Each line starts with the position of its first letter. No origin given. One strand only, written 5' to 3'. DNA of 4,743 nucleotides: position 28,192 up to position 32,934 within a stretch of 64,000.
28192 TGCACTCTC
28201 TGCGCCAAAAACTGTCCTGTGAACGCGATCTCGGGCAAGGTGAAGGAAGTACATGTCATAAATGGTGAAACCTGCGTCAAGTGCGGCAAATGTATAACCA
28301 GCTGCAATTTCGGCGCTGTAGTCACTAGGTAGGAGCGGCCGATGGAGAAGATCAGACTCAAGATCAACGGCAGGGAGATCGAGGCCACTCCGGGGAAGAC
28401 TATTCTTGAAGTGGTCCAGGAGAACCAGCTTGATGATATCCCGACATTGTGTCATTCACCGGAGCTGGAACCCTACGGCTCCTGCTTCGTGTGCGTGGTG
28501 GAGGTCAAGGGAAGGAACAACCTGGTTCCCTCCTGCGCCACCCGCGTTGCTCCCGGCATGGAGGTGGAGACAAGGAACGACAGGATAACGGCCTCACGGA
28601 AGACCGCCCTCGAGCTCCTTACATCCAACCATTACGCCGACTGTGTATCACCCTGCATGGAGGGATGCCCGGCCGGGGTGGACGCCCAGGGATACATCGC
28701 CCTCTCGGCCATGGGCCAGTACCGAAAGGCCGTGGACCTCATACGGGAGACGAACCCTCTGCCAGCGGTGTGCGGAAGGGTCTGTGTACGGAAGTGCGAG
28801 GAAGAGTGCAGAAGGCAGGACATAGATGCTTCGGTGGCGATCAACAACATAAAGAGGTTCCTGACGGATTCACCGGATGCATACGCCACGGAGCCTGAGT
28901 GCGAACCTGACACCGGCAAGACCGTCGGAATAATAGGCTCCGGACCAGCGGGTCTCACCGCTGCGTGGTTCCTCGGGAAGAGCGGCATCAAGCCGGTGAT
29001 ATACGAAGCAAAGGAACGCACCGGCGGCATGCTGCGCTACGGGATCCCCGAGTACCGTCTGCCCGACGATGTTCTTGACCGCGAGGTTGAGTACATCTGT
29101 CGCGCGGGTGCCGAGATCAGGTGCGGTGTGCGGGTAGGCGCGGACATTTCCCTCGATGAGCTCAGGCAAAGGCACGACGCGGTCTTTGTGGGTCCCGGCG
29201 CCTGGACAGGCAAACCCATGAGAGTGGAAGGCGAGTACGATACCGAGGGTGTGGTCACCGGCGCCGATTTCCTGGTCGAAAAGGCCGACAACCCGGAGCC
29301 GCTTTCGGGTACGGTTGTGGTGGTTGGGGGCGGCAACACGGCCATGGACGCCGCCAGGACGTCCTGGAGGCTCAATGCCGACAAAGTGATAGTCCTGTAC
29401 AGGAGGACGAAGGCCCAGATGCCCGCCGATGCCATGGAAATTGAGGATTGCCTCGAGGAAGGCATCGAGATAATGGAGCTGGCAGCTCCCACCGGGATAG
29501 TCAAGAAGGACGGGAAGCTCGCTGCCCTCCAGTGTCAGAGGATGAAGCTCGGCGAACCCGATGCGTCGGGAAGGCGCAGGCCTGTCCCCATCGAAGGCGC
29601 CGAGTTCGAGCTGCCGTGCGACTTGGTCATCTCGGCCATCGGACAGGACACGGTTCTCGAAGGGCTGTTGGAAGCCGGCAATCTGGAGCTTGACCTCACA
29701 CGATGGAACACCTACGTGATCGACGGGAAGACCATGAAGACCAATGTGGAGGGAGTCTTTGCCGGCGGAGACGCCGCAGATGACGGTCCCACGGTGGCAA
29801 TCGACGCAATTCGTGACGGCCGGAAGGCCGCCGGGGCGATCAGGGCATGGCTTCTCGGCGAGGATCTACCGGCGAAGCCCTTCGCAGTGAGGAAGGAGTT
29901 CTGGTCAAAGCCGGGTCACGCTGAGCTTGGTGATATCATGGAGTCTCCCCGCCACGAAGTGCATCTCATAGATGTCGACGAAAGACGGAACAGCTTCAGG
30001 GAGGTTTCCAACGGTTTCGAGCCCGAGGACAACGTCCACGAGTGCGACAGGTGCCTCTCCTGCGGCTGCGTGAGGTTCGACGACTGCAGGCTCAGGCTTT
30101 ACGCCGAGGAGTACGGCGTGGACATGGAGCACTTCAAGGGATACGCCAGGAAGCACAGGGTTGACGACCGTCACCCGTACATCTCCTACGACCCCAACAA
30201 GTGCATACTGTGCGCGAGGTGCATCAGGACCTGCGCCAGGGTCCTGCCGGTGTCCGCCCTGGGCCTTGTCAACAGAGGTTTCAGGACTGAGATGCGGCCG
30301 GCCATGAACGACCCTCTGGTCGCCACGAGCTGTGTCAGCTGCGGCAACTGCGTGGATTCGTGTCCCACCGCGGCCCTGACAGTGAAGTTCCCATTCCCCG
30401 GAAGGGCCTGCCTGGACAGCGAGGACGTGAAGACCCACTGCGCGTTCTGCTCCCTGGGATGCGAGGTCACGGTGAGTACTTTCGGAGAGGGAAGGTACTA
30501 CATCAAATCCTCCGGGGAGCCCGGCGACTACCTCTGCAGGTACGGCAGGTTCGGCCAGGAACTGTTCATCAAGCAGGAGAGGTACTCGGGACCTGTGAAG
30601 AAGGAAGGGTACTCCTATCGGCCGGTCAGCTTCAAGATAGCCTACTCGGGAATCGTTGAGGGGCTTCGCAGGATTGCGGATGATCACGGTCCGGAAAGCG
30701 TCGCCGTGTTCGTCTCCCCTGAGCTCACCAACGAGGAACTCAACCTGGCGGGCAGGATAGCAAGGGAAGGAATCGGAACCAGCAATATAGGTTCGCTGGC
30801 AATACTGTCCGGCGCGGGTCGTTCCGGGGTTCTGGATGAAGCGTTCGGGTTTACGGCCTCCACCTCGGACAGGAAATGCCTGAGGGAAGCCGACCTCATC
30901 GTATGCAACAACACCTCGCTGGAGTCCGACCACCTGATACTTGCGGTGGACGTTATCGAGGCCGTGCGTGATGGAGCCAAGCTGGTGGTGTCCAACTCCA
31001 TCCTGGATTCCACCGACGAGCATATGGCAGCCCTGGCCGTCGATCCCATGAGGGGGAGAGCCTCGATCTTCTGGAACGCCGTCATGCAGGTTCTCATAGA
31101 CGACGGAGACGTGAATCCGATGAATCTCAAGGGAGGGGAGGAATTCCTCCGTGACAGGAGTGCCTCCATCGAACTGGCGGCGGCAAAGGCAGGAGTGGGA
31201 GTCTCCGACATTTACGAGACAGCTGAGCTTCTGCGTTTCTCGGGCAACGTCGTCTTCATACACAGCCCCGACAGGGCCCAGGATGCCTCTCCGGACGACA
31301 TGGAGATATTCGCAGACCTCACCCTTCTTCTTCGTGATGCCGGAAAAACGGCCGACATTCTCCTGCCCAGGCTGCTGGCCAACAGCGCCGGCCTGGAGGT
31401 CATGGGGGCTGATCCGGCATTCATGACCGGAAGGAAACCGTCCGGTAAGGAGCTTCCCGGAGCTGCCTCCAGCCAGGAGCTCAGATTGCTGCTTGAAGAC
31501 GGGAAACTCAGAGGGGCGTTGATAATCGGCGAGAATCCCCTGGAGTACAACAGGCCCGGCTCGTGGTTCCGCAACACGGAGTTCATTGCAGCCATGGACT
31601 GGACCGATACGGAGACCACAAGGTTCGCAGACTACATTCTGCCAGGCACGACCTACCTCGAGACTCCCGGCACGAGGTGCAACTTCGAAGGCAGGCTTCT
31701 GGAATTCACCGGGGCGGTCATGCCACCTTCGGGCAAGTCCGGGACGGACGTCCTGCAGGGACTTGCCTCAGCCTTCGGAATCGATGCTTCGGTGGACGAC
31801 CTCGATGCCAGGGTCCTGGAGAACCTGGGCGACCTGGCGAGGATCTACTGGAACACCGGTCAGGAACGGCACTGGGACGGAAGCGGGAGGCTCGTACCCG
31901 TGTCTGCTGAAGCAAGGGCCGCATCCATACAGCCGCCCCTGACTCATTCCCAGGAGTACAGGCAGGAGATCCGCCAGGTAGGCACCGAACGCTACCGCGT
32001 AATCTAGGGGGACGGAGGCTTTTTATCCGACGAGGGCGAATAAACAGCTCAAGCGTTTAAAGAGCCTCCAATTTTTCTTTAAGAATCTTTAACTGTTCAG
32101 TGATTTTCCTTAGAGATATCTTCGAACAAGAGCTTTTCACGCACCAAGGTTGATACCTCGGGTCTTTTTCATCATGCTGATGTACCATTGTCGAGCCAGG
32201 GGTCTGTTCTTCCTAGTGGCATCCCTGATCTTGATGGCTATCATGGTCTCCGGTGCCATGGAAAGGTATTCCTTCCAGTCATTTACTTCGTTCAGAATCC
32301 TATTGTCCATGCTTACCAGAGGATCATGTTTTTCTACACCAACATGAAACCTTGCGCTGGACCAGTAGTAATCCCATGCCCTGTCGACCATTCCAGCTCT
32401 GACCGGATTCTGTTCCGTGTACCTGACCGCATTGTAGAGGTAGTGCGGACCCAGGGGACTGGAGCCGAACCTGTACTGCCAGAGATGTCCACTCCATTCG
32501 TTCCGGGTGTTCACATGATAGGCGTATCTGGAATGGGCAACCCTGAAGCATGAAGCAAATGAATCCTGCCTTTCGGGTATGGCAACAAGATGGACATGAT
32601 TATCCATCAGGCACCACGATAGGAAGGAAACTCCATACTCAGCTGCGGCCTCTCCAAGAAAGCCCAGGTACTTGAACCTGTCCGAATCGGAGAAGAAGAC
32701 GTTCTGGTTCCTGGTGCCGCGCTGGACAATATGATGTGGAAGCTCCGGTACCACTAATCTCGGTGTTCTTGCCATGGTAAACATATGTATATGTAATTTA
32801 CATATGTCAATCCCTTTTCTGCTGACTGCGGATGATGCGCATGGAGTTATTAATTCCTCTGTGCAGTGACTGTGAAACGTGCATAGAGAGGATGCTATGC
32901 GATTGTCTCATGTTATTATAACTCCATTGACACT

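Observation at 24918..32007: REC protein with putative amino-acid-binding modules heading a NuoE/NuoF/GltD-fusion (Bfu-type) complex, next to canonical nfnAB and gdhA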

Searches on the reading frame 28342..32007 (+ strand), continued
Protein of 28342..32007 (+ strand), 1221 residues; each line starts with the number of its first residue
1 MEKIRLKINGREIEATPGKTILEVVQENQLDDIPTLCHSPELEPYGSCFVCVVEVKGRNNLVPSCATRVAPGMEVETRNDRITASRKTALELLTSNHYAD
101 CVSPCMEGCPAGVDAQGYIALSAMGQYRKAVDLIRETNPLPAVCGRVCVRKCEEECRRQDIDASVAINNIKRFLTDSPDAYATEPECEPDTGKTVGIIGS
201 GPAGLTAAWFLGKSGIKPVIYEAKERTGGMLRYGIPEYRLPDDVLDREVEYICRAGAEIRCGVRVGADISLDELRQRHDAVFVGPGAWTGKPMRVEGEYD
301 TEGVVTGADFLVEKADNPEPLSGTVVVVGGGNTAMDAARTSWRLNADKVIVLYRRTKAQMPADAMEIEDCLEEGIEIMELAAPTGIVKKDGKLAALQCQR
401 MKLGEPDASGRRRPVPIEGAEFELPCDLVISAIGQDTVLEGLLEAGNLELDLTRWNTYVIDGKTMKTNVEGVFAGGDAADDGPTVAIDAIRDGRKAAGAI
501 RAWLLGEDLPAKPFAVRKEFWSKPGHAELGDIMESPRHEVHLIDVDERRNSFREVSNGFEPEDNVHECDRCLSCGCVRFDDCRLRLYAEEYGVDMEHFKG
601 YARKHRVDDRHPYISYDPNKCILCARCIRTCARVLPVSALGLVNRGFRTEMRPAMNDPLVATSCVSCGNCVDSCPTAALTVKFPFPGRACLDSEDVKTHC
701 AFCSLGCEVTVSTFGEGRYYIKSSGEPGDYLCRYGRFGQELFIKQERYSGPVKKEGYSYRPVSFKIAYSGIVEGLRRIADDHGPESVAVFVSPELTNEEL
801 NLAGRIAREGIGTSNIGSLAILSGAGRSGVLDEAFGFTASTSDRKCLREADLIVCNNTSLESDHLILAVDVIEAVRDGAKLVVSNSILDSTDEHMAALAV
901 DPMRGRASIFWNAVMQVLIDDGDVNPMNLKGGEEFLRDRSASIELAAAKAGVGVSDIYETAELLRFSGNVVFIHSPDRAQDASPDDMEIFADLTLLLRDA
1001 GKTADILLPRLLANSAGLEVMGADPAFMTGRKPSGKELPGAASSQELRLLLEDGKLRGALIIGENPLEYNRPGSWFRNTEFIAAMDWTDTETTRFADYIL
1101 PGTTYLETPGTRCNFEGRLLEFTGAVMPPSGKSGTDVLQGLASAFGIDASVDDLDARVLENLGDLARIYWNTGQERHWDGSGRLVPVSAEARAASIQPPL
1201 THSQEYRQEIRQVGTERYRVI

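Call 22: search_solved_structures(query=window:28342-32004:+, max_evalue=1e-150, show_alignments=2)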
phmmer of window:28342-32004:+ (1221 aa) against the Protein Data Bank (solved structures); distinct sequences matched with E-value up to 1e-150: 3.
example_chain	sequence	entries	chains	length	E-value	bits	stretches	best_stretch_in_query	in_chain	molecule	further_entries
9bov_A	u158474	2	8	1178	1.6e-233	781.3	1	2-897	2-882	Molybdopterin oxidoreductase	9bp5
8oh5_C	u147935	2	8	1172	1.4e-207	695.3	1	1-857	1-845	Formate dehydrogenase-O, major subunit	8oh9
9n5u_A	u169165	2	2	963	2.9e-172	578.4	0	2-507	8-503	NfnA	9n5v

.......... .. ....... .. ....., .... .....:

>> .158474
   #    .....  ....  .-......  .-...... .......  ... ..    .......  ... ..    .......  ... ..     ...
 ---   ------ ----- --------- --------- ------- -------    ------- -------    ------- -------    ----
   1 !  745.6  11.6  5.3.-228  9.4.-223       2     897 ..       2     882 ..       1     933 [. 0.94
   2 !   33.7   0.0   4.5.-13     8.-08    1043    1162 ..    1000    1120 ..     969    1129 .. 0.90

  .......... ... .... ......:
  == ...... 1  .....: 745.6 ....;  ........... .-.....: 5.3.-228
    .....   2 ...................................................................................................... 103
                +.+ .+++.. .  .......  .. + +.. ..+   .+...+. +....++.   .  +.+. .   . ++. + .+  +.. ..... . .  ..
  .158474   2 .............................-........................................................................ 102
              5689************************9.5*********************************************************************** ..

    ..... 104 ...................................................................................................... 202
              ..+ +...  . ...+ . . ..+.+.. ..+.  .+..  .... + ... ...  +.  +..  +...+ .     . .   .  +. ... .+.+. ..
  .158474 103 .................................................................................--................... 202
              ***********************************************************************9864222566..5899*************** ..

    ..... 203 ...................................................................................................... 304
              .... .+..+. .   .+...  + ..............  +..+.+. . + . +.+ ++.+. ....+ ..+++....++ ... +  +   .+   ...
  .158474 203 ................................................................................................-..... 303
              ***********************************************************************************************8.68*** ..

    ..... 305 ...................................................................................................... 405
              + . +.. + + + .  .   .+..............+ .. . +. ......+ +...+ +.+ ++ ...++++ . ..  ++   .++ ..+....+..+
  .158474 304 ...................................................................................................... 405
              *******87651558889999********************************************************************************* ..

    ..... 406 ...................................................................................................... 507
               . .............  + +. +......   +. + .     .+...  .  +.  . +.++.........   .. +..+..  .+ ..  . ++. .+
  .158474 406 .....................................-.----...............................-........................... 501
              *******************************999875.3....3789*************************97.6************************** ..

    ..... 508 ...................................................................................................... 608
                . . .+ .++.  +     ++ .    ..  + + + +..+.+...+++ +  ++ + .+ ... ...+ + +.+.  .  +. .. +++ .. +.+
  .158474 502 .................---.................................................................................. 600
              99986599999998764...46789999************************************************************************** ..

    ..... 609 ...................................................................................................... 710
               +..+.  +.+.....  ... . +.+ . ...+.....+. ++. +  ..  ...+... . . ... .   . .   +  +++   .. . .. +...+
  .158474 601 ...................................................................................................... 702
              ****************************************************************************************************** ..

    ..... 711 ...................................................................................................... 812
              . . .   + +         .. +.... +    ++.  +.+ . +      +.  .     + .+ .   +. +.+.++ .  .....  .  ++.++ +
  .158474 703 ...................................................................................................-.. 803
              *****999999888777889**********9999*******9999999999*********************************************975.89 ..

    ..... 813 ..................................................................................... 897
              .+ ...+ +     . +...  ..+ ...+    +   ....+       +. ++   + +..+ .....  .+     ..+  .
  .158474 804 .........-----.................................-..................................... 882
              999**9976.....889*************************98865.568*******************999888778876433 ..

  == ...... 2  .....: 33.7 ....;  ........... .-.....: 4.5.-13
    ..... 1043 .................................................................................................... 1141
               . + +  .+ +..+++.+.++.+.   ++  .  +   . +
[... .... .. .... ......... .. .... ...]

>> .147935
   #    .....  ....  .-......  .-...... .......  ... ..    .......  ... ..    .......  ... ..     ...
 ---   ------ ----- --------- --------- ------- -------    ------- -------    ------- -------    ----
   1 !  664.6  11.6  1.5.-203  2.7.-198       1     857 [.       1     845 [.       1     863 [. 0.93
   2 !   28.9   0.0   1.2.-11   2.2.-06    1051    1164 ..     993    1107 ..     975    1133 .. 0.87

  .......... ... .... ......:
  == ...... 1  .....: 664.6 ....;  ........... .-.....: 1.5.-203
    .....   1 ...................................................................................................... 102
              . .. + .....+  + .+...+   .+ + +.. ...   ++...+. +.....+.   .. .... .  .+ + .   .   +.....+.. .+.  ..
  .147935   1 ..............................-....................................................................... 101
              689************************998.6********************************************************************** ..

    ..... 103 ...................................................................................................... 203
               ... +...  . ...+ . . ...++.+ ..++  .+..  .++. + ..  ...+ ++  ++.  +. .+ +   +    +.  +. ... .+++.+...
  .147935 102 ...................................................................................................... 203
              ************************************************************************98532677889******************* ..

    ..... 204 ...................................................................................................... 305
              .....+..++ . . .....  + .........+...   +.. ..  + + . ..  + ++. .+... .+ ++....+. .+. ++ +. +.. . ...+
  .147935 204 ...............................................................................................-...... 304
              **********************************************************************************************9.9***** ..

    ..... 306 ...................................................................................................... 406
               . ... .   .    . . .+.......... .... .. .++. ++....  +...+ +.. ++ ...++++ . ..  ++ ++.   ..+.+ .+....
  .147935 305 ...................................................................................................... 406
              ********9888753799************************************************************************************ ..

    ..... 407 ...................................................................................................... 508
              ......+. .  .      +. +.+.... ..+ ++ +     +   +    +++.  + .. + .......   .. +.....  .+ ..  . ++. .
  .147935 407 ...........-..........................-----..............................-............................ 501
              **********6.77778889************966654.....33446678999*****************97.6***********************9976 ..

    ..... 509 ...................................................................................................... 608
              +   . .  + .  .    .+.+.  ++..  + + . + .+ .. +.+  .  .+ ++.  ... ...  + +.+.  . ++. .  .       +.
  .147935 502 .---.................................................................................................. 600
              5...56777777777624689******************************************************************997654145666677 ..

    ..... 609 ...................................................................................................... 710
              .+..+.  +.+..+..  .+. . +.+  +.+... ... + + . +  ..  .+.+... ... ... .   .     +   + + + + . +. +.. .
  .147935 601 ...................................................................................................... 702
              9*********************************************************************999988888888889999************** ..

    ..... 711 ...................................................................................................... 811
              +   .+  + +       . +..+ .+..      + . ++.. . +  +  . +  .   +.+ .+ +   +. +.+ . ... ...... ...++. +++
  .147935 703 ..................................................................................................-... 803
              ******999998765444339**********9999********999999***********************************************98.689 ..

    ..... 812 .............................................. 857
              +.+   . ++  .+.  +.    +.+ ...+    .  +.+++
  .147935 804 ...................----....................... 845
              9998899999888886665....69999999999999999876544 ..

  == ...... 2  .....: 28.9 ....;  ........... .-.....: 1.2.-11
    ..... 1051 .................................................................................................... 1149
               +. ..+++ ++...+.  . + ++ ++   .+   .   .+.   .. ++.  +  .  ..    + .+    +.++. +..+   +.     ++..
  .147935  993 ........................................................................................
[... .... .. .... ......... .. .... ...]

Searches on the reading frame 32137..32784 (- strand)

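Call 15: search_protein_families(library=pfam, proteins=[window:32137-32784:-], max_evalue=0.0001)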
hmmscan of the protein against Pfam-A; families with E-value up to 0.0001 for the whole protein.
window:32137-32784:- (215 aa): 1 family
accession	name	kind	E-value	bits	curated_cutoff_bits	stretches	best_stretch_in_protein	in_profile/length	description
PF01797.21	Y1_Tnp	-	2.2e-10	41.1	23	1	15-125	5-120/121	Transposase IS200 like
